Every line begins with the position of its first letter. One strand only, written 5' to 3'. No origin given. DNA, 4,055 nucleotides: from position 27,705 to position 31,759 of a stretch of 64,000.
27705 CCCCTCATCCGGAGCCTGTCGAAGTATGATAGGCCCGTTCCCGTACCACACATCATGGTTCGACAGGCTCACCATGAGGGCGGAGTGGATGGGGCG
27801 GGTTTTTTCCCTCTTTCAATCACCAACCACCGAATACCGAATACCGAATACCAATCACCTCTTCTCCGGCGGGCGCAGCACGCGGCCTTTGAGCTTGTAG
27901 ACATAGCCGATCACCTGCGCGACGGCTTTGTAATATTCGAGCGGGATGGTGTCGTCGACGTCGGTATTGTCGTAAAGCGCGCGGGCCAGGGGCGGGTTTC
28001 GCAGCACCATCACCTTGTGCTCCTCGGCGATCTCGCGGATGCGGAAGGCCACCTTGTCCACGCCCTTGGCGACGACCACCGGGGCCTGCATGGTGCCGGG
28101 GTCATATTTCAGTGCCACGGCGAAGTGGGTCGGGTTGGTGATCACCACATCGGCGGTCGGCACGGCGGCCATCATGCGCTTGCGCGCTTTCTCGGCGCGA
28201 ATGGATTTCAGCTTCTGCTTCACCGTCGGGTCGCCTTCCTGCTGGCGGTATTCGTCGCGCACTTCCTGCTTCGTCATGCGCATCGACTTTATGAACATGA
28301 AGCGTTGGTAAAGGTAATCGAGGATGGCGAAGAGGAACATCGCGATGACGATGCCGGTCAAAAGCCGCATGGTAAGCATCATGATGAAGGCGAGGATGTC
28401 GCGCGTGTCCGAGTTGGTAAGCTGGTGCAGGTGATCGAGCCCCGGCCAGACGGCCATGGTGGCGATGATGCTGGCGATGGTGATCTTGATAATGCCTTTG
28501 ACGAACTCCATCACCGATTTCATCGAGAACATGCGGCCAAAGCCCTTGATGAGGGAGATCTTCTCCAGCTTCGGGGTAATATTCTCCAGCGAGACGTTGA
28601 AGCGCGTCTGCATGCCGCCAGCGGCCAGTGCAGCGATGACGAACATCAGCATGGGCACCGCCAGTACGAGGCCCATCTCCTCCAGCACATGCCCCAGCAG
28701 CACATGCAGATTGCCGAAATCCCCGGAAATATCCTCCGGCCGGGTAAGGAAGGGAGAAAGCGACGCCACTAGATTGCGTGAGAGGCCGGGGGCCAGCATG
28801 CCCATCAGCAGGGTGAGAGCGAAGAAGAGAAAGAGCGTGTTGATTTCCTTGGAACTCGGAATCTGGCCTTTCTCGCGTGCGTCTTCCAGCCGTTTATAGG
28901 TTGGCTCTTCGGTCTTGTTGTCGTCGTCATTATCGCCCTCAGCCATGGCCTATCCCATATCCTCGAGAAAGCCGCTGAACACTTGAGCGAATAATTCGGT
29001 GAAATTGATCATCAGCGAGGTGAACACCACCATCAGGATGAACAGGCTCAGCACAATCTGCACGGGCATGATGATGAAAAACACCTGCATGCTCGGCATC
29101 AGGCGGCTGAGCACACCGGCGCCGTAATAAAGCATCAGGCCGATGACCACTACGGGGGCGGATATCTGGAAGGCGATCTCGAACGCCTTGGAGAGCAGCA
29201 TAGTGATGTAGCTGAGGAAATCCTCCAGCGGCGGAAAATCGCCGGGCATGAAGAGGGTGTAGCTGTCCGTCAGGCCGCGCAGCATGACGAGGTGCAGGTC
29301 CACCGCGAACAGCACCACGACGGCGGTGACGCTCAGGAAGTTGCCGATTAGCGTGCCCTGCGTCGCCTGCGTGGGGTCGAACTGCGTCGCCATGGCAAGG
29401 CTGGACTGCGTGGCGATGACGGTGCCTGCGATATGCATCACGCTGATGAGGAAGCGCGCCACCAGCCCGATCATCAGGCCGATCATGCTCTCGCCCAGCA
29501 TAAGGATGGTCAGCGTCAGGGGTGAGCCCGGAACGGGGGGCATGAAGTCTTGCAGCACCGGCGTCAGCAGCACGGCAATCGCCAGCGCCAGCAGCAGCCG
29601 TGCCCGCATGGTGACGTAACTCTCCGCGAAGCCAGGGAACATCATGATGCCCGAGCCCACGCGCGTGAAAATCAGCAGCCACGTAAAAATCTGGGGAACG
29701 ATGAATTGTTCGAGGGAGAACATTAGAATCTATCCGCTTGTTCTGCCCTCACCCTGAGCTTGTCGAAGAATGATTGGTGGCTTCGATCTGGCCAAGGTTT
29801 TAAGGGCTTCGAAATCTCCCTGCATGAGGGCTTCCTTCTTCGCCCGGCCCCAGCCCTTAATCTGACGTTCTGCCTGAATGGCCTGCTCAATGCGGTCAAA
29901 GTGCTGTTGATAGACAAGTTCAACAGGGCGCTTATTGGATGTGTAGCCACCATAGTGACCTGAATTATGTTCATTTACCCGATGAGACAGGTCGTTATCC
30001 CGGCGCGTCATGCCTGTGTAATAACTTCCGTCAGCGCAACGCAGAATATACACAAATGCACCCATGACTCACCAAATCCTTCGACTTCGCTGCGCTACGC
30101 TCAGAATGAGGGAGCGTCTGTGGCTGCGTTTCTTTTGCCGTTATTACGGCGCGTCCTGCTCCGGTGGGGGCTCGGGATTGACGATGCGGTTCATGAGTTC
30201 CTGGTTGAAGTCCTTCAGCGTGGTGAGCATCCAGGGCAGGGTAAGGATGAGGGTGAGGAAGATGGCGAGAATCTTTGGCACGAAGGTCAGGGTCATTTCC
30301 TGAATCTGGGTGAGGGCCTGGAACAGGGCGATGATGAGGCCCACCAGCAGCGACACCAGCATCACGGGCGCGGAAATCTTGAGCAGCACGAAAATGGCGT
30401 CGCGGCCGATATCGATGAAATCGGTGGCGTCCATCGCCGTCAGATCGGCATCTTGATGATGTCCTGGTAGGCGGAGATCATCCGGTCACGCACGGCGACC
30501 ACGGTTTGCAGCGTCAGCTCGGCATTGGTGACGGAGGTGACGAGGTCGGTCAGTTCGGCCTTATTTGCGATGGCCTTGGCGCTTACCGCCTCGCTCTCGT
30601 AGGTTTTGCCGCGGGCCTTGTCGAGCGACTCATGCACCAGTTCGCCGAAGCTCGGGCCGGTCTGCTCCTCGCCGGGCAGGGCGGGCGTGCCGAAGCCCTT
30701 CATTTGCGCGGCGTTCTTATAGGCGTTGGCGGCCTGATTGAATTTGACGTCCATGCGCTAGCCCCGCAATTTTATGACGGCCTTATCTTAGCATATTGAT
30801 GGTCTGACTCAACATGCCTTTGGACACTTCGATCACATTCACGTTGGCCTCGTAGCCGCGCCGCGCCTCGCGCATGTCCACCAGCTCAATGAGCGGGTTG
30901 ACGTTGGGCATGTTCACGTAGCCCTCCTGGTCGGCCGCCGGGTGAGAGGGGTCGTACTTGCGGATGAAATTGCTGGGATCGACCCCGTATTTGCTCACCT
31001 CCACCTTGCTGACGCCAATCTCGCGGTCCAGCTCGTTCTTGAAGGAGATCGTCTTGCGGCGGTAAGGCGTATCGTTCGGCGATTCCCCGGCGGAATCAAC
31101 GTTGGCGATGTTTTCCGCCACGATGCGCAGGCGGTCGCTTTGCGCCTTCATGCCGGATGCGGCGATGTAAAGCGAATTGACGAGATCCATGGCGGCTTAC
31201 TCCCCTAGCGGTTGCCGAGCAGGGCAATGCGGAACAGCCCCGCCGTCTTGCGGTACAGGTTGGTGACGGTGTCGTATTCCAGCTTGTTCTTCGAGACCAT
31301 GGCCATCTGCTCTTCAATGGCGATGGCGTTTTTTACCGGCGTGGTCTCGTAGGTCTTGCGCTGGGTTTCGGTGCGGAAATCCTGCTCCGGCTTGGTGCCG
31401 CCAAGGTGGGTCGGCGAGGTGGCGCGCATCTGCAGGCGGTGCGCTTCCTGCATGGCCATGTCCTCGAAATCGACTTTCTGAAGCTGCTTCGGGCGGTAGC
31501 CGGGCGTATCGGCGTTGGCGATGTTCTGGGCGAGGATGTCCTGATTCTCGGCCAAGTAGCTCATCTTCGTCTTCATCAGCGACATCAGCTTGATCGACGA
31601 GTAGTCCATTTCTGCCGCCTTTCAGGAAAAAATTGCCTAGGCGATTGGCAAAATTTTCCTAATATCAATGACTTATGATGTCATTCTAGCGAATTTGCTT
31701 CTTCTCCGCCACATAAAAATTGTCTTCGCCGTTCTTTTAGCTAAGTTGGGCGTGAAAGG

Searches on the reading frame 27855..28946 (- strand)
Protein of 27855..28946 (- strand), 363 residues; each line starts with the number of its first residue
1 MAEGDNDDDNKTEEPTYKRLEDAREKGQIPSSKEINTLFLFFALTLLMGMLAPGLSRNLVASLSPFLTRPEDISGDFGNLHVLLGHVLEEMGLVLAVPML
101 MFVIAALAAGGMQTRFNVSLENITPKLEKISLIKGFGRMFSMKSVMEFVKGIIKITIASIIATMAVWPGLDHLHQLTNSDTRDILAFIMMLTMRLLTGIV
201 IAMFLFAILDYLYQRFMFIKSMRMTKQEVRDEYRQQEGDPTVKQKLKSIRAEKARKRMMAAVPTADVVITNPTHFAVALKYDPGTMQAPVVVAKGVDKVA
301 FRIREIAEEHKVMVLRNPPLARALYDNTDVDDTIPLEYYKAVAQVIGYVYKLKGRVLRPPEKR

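Call 35: search_protein_families(library=pfam, proteins=[window:27855-28946:-], max_evalue=0.001)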
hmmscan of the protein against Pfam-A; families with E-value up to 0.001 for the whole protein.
window:27855-28946:- (363 aa): 1 family
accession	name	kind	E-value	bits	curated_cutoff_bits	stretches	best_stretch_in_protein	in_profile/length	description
PF01312.24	Bac_export_2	-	8.5e-124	413.6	24.4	1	10-349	2-335/335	FlhB HrpN YscU SpaS Family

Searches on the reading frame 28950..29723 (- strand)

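Call 35: search_protein_families(library=pfam, proteins=[window:28950-29723:-], max_evalue=0.001)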
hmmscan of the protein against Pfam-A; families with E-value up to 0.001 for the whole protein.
window:28950-29723:- (257 aa): 1 family
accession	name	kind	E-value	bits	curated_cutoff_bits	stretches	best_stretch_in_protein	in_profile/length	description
PF01311.25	Bac_export_1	-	1.8e-55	188.5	27.8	1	13-247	2-229/230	Bacterial export proteins, family 1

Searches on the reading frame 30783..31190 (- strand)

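Call 58: search_protein_families(library=pfam, proteins=[window:30783-31190:-], max_evalue=0.001)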
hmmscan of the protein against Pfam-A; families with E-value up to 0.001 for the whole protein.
window:30783-31190:- (135 aa): 2 families
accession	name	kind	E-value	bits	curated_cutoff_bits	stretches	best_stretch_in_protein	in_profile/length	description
PF06429.18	Flg_bbr_C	-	3e-12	46.3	23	1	88-133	1-46/46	Flagellar basal body rod FlgEFG protein C-terminal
PF00460.25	Flg_bb_rod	-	4e-07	30.3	20.7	1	7-35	1-29/31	Flagella basal body rod protein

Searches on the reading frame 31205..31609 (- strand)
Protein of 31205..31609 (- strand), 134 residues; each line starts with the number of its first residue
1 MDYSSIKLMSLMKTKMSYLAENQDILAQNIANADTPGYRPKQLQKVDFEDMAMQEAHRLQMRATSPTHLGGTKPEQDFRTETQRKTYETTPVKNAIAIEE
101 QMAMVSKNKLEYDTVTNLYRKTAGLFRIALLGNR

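Call 58: search_protein_families(library=pfam, proteins=[window:31205-31609:-], max_evalue=0.001)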
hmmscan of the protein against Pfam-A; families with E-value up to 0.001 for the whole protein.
window:31205-31609:- (134 aa): 1 family
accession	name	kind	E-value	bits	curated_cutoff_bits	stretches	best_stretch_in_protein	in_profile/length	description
PF00460.25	Flg_bb_rod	-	9.6e-07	29.1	20.7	1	19-39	11-31/31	Flagella basal body rod protein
